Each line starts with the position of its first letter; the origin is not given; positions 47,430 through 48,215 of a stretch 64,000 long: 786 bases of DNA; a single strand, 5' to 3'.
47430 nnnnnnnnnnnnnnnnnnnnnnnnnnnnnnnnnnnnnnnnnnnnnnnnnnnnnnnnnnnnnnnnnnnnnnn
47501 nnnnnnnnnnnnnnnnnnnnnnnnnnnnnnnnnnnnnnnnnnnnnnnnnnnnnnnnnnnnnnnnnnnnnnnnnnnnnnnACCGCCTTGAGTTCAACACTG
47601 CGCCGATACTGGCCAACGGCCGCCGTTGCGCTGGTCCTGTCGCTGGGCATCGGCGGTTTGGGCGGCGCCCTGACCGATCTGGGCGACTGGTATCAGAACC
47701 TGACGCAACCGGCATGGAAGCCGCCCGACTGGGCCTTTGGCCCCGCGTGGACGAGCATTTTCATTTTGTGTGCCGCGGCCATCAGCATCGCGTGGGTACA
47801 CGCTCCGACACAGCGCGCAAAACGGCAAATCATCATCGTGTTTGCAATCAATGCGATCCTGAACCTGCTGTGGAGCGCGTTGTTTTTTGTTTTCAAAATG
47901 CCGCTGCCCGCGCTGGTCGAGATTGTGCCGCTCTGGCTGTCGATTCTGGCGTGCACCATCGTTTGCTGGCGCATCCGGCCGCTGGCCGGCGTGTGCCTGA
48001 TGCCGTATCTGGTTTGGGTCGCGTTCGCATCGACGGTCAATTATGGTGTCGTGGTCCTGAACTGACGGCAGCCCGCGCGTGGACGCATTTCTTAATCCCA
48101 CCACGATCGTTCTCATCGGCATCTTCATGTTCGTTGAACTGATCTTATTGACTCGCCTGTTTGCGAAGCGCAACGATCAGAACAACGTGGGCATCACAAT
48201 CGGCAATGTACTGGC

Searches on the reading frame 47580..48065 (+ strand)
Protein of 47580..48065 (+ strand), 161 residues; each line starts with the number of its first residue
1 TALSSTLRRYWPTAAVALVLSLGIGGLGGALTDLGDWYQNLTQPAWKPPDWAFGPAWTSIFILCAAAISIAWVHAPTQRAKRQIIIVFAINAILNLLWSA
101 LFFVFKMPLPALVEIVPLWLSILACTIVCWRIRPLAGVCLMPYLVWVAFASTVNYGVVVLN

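Call 79: search_protein_families(library=pfam, proteins=[window:47580-48065:+], max_evalue=1)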
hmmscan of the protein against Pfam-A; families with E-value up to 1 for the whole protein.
window:47580-48065:+ (161 aa): 1 family
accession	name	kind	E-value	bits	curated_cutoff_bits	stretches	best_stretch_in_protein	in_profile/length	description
PF03073.20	TspO_MBR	-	9.1e-41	139.4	24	1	18-157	2-143/145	TspO/MBR family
